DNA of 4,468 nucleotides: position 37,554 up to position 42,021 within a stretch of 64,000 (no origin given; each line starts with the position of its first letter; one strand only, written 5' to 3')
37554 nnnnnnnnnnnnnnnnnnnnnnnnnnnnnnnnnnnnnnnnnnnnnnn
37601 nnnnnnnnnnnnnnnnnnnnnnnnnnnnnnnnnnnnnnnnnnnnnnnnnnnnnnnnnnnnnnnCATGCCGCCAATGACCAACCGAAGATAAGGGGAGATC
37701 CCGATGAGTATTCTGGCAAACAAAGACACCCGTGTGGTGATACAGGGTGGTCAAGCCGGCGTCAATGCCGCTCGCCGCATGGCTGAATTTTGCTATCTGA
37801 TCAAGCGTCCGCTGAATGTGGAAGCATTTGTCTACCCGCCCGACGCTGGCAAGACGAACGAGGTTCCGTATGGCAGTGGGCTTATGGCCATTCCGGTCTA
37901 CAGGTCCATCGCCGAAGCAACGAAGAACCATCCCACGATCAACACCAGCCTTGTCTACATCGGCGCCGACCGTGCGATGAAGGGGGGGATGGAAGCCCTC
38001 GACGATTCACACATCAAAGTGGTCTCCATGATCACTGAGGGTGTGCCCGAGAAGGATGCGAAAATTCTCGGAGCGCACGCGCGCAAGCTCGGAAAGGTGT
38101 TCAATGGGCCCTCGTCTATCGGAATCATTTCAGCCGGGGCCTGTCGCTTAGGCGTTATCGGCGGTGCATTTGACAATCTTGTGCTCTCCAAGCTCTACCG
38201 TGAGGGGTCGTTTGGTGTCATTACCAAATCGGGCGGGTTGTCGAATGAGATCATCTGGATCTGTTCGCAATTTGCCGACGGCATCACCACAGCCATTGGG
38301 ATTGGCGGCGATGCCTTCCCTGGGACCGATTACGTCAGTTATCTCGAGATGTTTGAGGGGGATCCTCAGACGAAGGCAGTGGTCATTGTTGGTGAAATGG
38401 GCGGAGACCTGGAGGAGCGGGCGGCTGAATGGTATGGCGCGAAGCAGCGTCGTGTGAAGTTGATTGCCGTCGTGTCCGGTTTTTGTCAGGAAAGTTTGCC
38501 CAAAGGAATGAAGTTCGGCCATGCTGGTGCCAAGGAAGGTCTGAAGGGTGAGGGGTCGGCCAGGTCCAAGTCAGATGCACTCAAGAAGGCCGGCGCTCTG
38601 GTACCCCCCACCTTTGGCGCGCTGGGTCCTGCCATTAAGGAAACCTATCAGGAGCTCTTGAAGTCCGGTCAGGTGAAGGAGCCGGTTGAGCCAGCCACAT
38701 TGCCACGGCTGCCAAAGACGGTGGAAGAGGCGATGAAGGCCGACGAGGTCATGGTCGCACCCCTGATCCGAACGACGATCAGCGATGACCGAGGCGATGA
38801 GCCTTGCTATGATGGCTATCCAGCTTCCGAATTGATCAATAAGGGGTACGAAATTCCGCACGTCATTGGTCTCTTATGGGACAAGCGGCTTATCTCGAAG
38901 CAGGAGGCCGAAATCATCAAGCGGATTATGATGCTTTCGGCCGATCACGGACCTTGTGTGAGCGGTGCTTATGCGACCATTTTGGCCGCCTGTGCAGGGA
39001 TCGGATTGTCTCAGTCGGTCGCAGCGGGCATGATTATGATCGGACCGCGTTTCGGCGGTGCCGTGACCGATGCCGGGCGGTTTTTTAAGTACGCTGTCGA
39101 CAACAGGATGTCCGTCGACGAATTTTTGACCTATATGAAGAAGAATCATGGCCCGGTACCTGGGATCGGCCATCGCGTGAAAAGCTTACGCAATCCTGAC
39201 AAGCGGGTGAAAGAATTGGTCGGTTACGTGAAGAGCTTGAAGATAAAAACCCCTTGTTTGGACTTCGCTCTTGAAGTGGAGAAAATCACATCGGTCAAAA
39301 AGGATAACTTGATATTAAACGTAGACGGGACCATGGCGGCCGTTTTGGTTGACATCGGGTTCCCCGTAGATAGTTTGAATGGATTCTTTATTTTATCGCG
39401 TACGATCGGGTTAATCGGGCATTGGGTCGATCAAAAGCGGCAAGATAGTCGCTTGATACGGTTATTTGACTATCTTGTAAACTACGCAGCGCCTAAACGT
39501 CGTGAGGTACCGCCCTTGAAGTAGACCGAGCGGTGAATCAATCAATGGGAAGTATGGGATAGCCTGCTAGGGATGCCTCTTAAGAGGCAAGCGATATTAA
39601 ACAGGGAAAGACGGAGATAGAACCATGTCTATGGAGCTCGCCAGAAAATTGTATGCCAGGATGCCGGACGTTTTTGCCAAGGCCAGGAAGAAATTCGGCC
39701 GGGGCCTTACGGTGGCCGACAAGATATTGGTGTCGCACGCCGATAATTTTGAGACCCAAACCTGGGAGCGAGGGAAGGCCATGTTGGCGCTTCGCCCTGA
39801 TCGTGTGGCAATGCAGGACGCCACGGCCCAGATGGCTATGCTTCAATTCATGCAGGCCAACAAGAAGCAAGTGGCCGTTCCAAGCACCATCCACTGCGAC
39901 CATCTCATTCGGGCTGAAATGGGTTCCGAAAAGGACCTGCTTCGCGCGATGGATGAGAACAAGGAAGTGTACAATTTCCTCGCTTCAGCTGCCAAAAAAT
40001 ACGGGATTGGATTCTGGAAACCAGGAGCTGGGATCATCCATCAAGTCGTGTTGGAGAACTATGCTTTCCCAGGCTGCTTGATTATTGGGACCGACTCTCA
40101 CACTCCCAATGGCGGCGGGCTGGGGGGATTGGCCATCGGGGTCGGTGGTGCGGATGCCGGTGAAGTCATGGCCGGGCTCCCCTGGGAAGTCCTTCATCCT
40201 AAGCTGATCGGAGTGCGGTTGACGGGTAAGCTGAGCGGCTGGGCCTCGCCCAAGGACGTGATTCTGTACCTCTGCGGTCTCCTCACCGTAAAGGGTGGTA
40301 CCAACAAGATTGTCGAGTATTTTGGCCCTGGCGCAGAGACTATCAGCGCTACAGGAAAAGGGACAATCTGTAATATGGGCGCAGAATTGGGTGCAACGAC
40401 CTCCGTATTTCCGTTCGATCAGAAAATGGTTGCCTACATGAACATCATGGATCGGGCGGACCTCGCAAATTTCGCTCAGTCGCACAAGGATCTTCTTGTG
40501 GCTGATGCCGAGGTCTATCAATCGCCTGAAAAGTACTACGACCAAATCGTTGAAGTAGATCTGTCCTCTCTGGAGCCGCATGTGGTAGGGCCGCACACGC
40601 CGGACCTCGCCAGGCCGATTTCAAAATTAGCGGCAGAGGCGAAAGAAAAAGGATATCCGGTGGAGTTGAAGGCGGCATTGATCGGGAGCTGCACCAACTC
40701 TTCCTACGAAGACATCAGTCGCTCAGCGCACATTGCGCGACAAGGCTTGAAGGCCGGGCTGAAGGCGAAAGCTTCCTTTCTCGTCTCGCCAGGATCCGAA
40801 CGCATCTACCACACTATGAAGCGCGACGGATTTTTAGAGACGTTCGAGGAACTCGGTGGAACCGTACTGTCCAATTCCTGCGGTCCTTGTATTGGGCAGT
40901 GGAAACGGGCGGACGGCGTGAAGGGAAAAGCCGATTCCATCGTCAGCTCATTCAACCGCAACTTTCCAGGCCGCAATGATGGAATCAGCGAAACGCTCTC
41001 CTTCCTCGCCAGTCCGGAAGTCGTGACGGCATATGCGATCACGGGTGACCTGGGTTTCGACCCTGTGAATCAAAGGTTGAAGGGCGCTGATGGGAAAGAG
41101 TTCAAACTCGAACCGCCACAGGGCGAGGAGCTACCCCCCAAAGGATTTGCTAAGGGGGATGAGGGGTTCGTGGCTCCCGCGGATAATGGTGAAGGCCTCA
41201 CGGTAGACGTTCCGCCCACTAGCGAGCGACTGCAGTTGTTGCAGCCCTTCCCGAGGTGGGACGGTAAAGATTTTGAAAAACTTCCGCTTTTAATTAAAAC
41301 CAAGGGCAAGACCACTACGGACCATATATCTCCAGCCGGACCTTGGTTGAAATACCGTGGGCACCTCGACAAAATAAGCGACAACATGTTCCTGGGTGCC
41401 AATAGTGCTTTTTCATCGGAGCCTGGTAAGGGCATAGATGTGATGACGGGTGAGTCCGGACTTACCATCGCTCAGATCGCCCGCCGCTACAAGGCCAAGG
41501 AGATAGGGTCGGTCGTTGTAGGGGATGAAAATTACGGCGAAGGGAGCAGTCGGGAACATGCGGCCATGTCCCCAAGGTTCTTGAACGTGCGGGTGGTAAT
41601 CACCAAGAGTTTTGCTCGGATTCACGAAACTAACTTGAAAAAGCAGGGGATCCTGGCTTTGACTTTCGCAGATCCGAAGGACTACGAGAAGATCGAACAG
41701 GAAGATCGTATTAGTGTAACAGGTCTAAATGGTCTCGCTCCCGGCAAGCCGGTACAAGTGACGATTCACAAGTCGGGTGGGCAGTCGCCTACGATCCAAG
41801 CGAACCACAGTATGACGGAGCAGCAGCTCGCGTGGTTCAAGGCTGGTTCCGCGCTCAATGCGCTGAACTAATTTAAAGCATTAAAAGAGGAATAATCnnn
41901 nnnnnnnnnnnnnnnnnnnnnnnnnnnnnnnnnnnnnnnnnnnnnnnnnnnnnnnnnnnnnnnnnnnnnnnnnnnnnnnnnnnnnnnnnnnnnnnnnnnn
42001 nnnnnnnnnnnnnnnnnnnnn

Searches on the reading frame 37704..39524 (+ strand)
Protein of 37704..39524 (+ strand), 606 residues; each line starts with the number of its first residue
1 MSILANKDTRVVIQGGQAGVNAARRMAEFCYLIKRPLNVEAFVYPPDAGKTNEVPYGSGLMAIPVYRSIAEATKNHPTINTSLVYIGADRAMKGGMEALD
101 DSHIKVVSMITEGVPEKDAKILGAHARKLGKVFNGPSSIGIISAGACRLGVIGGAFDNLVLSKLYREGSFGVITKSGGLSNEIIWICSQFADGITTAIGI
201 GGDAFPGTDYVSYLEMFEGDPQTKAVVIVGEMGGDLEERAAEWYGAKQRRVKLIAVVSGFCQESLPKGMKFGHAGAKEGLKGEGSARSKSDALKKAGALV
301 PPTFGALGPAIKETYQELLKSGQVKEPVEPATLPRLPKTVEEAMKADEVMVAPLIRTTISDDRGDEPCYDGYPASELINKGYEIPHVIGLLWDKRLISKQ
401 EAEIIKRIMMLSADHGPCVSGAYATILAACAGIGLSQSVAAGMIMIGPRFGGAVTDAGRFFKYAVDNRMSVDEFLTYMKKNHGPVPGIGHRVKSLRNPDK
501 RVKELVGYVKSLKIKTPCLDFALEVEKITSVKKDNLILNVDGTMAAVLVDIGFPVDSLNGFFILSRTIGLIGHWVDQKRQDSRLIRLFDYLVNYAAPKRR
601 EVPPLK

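Call 74: search_protein_families(library=pfam, proteins=[window:37704-39524:+], max_evalue=0.00001)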
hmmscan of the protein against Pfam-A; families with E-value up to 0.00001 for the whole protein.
window:37704-39524:+ (606 aa): 2 families
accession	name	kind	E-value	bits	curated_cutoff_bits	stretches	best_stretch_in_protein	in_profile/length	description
PF00285.26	Citrate_synt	-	1.6e-29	103.5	27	1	398-586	163-355/357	Citrate synthase, C-terminal domain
PF00549.24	Ligase_CoA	-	4.6e-12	46.6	24.5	1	174-275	2-105/128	CoA-ligase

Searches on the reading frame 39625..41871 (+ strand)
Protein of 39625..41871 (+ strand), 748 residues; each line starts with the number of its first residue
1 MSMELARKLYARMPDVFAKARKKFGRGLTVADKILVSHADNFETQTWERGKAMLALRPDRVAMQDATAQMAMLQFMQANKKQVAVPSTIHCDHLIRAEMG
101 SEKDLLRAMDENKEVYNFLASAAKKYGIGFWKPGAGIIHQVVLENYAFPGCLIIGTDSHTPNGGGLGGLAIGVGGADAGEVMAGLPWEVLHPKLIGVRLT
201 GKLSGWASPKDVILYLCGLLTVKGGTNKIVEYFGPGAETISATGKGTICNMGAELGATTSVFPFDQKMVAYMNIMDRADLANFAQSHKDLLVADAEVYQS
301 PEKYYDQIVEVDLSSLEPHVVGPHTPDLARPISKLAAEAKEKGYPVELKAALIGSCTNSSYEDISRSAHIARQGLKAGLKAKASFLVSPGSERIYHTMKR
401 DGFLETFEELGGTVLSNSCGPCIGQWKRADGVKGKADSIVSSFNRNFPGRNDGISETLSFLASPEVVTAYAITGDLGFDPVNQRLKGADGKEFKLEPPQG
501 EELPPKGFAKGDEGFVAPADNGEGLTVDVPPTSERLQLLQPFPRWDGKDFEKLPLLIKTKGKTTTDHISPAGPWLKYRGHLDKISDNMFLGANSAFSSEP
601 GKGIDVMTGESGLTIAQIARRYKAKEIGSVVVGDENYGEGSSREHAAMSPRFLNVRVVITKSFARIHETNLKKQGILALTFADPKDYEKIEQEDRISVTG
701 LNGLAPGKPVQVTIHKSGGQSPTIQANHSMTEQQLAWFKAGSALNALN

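Call 74: search_protein_families(library=pfam, proteins=[window:39625-41871:+], max_evalue=0.00001)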
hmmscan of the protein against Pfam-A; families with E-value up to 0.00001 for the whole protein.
window:39625-41871:+ (748 aa): 2 families
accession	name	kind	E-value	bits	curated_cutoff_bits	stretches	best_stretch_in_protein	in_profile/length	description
PF00330.25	Aconitase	-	5.5e-141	471.1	28.7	1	33-474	2-463/463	Aconitase family (aconitate hydratase)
PF00694.25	Aconitase_C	-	8.1e-36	123.7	22.8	1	555-683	3-130/131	Aconitase C-terminal domain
